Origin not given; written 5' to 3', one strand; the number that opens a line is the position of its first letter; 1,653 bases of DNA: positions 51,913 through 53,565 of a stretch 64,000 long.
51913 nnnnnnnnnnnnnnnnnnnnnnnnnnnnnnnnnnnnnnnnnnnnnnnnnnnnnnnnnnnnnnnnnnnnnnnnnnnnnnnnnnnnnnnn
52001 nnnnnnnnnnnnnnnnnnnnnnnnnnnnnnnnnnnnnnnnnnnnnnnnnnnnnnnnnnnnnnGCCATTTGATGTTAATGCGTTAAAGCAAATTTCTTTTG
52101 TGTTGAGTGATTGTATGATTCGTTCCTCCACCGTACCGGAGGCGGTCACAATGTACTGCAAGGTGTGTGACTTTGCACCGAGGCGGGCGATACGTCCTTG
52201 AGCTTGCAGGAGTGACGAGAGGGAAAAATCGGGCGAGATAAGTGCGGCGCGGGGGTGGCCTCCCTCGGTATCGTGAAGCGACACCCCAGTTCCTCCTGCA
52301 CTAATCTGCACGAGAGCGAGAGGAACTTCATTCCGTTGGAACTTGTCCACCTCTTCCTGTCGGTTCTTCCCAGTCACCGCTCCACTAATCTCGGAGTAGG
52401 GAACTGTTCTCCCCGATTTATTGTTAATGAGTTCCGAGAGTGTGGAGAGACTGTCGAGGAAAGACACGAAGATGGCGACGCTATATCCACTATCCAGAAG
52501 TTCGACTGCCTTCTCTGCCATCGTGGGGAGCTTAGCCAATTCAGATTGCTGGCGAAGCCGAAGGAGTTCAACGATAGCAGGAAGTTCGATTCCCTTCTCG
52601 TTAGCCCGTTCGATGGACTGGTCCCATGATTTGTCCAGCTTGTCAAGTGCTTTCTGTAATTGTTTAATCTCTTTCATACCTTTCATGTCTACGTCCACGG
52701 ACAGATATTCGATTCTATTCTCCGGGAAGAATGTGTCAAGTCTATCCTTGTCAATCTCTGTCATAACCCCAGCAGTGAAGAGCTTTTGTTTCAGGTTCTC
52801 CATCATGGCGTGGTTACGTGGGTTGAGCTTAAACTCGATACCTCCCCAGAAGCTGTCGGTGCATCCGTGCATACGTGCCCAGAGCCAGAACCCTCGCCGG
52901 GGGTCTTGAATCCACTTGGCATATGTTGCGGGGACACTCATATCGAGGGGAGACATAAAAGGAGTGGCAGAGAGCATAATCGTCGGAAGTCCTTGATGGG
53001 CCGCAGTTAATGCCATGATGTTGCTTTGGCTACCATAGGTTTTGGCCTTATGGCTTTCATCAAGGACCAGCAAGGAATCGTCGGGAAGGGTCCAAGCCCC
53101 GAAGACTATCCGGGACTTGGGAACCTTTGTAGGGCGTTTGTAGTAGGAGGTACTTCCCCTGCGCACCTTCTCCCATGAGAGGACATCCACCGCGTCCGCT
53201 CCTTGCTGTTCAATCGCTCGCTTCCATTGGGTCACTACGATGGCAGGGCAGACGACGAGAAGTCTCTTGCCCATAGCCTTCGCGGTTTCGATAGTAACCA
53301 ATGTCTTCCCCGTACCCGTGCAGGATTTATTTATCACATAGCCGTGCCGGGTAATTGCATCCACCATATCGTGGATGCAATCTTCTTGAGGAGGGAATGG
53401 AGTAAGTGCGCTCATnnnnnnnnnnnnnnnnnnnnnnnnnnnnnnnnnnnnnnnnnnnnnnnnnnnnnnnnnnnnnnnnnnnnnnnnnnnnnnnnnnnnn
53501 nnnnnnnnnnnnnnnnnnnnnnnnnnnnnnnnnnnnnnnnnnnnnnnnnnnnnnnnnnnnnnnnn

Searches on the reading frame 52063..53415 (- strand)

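Call 37: search_protein_families(library=phrogs, proteins=[window:52063-53415:-], max_evalue=0.001)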
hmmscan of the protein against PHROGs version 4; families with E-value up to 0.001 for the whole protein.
window:52063-53415:- (451 aa): 7 families
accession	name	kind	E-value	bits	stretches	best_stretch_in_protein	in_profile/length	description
phrog_62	-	DNA, RNA and nucleotide metabolism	4.3e-44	151.4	1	2-447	693-1132/1881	DNA helicase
phrog_16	-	DNA, RNA and nucleotide metabolism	1e-14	54.8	1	4-155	271-419/986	DNA helicase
phrog_10691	-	unknown function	1.5e-09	35.9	1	345-431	2179-2267/3925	-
phrog_2488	-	DNA, RNA and nucleotide metabolism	3.8e-05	23.6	1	7-54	20-68/579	DNA helicase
phrog_5143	-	unknown function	6.2e-05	21.2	1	345-428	1621-1707/2204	-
phrog_29996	-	unknown function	8.1e-05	21.7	1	314-445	1035-1161/1189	-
phrog_11354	-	unknown function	0.00011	22.9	1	348-447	8-104/116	-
